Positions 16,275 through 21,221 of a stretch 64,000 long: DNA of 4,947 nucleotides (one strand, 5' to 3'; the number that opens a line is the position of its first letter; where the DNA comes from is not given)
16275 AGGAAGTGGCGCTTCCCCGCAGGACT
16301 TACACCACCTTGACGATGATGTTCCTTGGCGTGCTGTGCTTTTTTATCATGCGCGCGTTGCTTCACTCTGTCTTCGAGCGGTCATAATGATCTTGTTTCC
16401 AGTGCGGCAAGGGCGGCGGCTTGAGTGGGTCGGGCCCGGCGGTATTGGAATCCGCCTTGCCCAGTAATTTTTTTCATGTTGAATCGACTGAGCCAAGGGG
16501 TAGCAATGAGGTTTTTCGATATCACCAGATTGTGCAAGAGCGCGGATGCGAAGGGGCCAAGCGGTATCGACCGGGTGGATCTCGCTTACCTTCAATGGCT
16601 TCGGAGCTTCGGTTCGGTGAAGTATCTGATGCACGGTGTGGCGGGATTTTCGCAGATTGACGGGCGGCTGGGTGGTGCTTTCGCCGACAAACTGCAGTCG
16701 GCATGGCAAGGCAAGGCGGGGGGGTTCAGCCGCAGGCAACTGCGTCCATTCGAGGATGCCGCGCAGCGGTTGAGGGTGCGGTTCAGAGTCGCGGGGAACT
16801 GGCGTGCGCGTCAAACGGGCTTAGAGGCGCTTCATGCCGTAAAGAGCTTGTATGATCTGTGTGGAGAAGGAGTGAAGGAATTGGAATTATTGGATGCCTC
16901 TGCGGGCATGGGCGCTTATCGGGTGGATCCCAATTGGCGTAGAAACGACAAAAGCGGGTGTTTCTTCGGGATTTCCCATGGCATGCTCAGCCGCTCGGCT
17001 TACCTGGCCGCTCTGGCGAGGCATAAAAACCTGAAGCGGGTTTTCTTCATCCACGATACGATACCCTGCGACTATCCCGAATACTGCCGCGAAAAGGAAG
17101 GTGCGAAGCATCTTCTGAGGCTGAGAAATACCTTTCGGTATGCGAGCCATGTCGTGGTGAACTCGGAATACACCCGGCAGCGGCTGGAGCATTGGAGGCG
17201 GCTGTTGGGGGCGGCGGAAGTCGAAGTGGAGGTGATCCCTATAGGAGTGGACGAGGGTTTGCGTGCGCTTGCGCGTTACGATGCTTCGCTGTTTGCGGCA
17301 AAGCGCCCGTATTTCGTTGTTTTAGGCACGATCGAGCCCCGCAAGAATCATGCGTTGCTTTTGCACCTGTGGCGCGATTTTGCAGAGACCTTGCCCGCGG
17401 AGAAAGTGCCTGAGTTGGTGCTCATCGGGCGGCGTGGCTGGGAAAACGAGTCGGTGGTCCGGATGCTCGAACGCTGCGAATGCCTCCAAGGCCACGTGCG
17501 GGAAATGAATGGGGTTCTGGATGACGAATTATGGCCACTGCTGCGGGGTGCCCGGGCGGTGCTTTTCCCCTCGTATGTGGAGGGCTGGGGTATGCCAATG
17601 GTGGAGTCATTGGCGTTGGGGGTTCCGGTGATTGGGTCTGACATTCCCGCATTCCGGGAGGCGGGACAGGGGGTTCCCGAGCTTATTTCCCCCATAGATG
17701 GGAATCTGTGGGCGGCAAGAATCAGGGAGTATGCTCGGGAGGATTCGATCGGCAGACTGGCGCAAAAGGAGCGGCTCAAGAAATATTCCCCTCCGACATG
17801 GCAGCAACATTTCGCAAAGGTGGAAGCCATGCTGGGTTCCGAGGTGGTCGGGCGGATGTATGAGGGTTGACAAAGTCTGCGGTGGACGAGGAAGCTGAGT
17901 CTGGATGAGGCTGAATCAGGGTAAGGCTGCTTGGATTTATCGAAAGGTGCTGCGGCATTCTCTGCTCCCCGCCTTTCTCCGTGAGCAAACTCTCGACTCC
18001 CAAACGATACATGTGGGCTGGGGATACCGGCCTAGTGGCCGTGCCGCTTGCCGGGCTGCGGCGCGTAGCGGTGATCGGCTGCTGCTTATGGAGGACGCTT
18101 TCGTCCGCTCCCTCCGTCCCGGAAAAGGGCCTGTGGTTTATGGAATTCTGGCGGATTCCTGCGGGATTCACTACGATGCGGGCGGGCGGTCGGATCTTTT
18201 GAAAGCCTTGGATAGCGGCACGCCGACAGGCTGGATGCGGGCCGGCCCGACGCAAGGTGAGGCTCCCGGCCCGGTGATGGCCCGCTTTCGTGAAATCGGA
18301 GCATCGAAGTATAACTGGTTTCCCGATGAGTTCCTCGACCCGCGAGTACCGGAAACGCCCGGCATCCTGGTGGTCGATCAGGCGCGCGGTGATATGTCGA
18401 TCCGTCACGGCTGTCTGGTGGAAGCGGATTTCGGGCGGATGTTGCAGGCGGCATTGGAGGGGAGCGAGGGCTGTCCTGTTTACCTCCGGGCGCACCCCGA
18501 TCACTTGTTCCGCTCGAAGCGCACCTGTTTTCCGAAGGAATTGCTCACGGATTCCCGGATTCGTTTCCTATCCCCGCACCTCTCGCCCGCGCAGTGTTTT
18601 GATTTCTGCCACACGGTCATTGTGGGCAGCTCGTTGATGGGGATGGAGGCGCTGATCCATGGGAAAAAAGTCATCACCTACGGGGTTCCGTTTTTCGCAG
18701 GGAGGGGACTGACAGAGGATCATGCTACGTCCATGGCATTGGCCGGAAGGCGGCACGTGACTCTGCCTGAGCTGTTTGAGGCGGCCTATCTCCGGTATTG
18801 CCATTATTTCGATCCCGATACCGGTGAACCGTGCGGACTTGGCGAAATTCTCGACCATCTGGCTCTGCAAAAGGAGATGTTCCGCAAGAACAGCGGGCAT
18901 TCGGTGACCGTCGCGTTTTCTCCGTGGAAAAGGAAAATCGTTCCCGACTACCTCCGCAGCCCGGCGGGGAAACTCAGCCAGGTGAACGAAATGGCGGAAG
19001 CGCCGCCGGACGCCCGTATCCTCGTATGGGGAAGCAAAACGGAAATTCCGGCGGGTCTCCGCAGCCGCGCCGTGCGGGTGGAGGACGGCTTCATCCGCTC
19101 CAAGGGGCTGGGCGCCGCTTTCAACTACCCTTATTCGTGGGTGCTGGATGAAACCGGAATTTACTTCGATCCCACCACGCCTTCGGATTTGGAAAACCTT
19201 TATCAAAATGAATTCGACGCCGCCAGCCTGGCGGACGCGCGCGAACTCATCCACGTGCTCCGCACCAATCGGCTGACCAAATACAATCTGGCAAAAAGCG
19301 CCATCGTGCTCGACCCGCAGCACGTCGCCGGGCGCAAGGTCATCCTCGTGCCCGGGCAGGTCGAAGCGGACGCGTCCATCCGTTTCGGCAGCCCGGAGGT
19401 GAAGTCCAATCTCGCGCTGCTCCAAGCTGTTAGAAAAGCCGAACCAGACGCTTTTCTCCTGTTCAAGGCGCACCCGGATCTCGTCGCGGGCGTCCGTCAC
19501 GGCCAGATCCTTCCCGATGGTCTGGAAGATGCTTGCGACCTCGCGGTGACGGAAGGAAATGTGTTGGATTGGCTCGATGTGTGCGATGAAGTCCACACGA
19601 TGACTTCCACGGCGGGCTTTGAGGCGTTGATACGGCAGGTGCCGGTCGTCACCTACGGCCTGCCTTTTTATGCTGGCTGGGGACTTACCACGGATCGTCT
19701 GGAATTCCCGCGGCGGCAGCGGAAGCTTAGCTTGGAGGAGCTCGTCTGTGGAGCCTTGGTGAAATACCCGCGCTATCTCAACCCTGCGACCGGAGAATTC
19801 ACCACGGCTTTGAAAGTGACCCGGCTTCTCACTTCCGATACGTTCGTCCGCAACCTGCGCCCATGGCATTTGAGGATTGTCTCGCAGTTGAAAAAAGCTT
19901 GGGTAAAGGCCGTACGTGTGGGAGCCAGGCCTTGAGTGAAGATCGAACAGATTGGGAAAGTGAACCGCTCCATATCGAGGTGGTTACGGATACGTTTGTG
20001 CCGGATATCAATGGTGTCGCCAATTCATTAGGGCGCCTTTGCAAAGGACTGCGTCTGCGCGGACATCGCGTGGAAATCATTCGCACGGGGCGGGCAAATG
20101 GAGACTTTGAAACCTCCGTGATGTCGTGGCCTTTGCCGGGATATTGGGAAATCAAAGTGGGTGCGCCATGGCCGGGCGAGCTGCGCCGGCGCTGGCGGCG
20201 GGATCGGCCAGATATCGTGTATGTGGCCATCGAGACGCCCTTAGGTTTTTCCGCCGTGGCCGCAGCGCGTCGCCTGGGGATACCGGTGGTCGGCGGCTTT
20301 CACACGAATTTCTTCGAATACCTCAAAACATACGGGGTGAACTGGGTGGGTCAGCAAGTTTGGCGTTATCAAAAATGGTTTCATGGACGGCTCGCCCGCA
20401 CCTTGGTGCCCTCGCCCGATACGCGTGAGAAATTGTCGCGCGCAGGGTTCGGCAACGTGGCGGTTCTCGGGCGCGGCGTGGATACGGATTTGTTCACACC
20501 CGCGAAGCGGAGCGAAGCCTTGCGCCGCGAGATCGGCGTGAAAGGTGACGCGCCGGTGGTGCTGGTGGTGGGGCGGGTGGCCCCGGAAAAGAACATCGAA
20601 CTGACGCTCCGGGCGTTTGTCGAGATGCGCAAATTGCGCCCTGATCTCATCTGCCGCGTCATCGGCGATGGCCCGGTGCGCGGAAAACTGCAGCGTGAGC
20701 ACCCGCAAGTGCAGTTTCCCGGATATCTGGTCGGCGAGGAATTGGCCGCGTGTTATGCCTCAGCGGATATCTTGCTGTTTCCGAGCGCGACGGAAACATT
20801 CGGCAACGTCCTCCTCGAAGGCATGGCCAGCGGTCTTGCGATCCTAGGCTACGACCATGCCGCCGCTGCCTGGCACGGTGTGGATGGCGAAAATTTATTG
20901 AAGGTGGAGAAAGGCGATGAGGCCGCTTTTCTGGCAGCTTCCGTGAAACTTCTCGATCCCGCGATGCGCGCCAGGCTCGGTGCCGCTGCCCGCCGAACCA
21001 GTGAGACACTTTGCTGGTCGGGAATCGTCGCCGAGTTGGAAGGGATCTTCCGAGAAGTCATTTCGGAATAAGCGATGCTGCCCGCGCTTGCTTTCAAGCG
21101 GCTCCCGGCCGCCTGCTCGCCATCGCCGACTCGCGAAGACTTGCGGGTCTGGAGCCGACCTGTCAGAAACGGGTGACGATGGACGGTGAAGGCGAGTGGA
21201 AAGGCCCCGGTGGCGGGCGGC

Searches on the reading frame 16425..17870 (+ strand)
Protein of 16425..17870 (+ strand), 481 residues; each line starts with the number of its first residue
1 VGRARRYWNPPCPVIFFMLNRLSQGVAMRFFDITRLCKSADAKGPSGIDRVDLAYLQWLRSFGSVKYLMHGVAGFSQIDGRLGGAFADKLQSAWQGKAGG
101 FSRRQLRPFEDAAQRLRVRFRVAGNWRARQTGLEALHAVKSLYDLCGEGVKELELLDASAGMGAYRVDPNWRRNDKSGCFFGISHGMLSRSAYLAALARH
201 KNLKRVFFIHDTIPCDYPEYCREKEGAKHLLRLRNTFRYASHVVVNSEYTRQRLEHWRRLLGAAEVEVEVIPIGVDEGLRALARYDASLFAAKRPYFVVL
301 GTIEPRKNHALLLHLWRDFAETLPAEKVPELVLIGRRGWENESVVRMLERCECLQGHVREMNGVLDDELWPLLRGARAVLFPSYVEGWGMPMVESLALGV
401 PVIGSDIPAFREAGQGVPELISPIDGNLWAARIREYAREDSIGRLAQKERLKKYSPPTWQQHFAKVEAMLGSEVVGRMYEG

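Call 59: search_protein_families(library=pfam, proteins=[window:16425-17870:+])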
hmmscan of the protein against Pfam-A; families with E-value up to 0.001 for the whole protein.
window:16425-17870:+ (481 aa): 5 families
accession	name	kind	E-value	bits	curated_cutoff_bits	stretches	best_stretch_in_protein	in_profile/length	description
PF00534.26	Glycos_transf_1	-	2.6e-17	63.3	26.4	1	289-412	10-129/172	Glycosyl transferases group 1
PF13692.12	Glyco_trans_1_4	-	9.4e-15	55.5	27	1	295-435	2-138/142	Glycosyl transferases group 1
PF13439.12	Glyco_transf_4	-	1.4e-08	35.4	28.5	1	185-276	77-167/170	Glycosyltransferase Family 4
PF20706.3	GT4-conflict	-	1.8e-05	24.4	26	1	249-404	157-310/385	Family 4 Glycosyltransferase in conflict systems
PF13579.12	Glyco_trans_4_4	-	0.00075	20.3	29.7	0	186-274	77-158/158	Glycosyl transferase 4-like domain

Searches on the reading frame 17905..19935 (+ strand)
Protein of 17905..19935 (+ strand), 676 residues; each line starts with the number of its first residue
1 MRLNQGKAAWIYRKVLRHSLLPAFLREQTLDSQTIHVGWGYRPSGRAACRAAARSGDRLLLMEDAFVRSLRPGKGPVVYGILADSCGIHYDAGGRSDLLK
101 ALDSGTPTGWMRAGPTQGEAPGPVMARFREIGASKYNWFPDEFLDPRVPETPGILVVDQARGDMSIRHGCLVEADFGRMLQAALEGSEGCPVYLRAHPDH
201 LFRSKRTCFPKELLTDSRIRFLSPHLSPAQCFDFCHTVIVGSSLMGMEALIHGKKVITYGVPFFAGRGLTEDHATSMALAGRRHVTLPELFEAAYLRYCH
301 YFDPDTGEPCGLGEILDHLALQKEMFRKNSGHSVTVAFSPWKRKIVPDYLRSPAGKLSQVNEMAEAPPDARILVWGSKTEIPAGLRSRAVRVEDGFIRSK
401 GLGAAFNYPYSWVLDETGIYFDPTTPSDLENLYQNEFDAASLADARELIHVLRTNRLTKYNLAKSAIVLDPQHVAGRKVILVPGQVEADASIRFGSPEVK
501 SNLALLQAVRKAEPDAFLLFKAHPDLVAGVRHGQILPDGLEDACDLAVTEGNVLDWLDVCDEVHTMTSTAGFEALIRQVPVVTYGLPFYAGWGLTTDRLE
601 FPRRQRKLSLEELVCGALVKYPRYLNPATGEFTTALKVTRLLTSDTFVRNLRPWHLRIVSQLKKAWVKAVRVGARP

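Call 59: search_protein_families(library=pfam, proteins=[window:17905-19935:+])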
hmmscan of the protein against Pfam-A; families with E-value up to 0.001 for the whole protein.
window:17905-19935:+ (676 aa): 1 family
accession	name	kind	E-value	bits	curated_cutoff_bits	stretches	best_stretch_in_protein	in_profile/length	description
PF05159.20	Capsule_synth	-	1.9e-59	202.1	20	2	389-623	27-309/310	Capsule polysaccharide biosynthesis protein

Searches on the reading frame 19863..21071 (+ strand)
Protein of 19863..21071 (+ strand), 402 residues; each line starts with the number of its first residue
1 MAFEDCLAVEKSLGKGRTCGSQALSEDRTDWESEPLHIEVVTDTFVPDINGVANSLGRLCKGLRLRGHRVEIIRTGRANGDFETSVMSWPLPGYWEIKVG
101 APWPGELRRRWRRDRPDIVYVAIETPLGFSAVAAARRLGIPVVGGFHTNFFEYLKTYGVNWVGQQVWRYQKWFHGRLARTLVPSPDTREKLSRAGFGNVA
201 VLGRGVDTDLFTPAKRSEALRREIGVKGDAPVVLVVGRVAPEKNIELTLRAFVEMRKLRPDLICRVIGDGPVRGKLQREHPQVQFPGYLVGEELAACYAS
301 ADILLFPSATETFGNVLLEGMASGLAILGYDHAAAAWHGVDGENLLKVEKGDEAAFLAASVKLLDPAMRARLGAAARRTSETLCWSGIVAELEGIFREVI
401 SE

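Call 59: search_protein_families(library=pfam, proteins=[window:19863-21071:+])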
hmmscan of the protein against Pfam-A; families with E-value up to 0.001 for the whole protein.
window:19863-21071:+ (402 aa): 5 families
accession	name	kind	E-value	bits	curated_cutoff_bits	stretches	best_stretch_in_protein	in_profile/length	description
PF13439.12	Glyco_transf_4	-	1e-30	107.4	28.5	1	49-209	1-169/170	Glycosyltransferase Family 4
PF13692.12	Glyco_trans_1_4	-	3.1e-25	89.5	27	1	231-365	2-141/142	Glycosyl transferases group 1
PF00534.26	Glycos_transf_1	-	3.2e-24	85.8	26.4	1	218-378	3-171/172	Glycosyl transferases group 1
PF13579.12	Glyco_trans_4_4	-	5.5e-21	76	29.7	1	50-198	1-149/158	Glycosyl transferase 4-like domain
PF13524.12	Glyco_trans_1_2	-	0.00086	19.7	25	0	254-379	7-128/144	Glycosyl transferase-like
